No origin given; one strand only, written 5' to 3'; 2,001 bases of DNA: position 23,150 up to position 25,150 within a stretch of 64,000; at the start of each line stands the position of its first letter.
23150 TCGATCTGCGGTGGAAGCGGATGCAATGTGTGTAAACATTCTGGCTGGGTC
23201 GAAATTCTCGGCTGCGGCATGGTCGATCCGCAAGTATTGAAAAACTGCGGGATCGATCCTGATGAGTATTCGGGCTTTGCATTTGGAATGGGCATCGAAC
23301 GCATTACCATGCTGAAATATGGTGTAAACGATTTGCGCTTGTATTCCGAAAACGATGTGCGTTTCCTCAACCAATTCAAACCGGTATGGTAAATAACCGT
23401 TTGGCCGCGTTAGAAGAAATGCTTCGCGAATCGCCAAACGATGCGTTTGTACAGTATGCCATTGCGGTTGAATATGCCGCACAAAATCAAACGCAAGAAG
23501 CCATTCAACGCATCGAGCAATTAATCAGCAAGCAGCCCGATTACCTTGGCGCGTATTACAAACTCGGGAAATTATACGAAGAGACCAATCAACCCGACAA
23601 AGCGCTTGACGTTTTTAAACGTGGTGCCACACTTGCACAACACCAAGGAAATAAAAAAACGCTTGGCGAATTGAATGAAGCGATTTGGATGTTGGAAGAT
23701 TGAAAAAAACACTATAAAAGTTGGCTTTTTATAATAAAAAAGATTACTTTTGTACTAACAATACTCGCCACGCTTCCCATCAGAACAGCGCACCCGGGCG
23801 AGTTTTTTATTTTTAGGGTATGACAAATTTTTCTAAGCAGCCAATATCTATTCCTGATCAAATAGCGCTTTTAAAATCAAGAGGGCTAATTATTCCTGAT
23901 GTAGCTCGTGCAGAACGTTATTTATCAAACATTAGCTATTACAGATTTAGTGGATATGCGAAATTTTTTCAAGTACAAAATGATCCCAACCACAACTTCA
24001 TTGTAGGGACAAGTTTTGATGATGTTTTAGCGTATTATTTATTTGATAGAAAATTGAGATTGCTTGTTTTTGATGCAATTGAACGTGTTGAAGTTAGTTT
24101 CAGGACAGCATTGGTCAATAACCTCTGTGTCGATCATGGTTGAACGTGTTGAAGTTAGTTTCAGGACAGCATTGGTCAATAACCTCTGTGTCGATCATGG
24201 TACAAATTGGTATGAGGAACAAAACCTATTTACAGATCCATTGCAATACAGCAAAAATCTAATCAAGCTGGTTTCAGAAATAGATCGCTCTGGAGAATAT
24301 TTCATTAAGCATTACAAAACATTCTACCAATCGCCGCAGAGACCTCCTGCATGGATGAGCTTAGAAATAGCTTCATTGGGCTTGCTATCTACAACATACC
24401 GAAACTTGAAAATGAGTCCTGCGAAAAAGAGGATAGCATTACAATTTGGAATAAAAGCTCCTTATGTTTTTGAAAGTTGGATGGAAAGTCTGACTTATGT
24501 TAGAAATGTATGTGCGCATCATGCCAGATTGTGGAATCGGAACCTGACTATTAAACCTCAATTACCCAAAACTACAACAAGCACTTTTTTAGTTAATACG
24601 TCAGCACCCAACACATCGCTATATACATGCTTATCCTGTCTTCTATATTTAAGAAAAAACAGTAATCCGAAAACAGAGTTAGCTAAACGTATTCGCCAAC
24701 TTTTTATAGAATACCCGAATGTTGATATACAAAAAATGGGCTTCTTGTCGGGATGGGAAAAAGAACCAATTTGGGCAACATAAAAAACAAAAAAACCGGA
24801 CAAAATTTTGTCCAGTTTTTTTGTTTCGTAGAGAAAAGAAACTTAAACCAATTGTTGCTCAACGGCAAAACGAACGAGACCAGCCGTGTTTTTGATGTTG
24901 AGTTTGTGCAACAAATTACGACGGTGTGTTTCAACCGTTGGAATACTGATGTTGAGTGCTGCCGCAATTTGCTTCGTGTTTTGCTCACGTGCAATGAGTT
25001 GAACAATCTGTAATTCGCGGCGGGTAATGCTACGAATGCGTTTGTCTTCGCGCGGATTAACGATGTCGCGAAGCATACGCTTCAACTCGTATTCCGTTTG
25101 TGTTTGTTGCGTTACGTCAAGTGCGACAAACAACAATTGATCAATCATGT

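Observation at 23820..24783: Abi_2-family abortive-infection gene split by a perfect 61-bp tandem duplication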

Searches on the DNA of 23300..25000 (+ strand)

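Call 16: search_rna_families(source=window, start=23300, end=25000, threshold=evalue, max_evalue=10, show_alignments=3)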
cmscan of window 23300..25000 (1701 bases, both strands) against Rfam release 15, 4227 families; matches with E-value up to 10: 29.
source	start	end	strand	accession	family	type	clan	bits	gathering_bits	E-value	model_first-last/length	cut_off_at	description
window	24784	24827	-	RF04120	MIR5998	Gene; miRNA;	-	27.3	180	0.0026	1-173/173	no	MIR5998 microRNA precursor family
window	24688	24831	+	RF01606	plasmodium_snoR31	Gene; snRNA; snoRNA; HACA-box;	-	27.2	60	0.45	1-145/145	no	small nucleolar RNA snoR31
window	24784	24827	+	RF04120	MIR5998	Gene; miRNA;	-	24.8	180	0.011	1-173/173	no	MIR5998 microRNA precursor family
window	24783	24856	+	RF02351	psRNA14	Gene; sRNA;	-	23.9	60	0.35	1-84/84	no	Proteobacteria sRNA psRNA14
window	23701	23839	+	RF00038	PrfA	Cis-reg; thermoregulator;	-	23.1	88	2.5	1-132/132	no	PrfA thermoregulator UTR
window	24784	24859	-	RF02064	STnc370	Gene; sRNA;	-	22.8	54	4.8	1-71/71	no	Enterobacterial sRNA STnc370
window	24008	24068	+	RF01192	SNORD11B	Gene; snRNA; snoRNA; CD-box;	CL00103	22.5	50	0.67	1-87/87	no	Small nucleolar RNA SNORD11B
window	24785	24826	+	RF04228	MIR6140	Gene; miRNA;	-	22.3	140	0.33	1-165/165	no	MIR6140 microRNA precursor family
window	24769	24824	-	RF01096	PK-HAV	Cis-reg;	-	22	50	9.9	1-56/56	no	HepA virus 3'-terminal pseudoknot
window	24624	24685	-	RF00240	RNA-OUT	Gene; antisense;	-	21.7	41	0.43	1-70/70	no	RNA-OUT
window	24781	24915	-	RF00121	MicC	Gene; sRNA;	-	20.7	90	4.1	1-123/123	no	MicC RNA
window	23448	23512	-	RF00743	mir-308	Gene; miRNA;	-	19.9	60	0.46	1-63/63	no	mir-308 microRNA precursor family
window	24786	24825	+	RF04134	MIR7504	Gene; miRNA;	-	19.3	83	3.6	1-124/124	no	MIR7504 microRNA precursor family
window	24723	24827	+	RF01480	rli52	Cis-reg;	-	19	70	9.4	1-95/95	no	Listeria sRNA rli52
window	24782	24830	-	RF04157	MIR9486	Gene; miRNA;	-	17.6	100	2.8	1-119/119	no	MIR9486 microRNA precursor family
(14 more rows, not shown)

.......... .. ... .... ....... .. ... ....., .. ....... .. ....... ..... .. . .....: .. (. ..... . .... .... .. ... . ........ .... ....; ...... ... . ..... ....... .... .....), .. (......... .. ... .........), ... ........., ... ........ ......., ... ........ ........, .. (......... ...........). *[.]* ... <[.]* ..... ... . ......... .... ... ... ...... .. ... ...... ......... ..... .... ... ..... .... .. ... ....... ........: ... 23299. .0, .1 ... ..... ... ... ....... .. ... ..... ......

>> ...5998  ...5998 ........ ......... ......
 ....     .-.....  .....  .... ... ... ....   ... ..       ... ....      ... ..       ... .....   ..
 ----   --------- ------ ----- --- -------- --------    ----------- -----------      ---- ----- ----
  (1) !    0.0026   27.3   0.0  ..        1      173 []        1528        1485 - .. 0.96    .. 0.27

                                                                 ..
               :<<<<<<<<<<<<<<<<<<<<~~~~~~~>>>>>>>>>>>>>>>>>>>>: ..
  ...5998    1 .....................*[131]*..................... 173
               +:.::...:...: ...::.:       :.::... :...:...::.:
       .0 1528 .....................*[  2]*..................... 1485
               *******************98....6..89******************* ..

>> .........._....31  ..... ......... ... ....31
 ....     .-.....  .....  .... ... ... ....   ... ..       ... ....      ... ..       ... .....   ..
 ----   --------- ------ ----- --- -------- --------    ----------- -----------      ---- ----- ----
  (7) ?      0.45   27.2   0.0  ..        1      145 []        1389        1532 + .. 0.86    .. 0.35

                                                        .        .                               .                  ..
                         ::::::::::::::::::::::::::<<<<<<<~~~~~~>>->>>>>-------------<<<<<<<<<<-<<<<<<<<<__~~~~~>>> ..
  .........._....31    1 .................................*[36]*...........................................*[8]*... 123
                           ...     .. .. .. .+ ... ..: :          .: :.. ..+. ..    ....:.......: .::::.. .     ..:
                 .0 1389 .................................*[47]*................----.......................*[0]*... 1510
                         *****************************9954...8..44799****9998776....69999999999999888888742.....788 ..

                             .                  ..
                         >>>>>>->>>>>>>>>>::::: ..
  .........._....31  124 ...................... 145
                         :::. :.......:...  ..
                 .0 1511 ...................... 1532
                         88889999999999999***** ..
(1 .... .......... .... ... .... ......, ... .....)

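Call 35: search_rna_families(source=window, start=23745, end=23825, threshold=evalue, max_evalue=10, show_alignments=3)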
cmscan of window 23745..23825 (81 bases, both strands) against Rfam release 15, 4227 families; matches with E-value up to 10: 1.
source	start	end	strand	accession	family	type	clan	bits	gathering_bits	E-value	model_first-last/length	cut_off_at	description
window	23764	23803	+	RF03085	abiF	Gene; sRNA;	-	24.5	37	0.0071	1-37/37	no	abiF RNA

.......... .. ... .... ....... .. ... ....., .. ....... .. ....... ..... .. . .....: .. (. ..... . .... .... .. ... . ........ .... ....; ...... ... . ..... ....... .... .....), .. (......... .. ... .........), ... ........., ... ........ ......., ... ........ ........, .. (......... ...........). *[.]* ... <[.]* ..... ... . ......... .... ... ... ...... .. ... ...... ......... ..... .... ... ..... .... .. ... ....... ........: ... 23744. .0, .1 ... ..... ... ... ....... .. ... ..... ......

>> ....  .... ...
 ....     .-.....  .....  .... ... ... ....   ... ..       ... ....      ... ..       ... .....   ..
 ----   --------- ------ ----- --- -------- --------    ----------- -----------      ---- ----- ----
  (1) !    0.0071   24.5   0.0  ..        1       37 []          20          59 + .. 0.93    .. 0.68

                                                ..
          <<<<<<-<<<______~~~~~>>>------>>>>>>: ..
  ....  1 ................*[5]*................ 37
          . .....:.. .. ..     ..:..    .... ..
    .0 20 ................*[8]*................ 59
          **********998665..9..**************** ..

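Call 45: build_rna_model(alignment_id=A4, structure=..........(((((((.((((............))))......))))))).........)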
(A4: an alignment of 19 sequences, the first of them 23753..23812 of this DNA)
Model R1 built from alignment A4 (19 sequences, 60 columns); structure: as given.
model positions 60; base pairs 11; branch points 0; effective number of sequences 4.94; information 0.931 bits per position. Calibrated on 0.2 Mb of random sequence (short: E-values are rough).
structure used (alignment columns):
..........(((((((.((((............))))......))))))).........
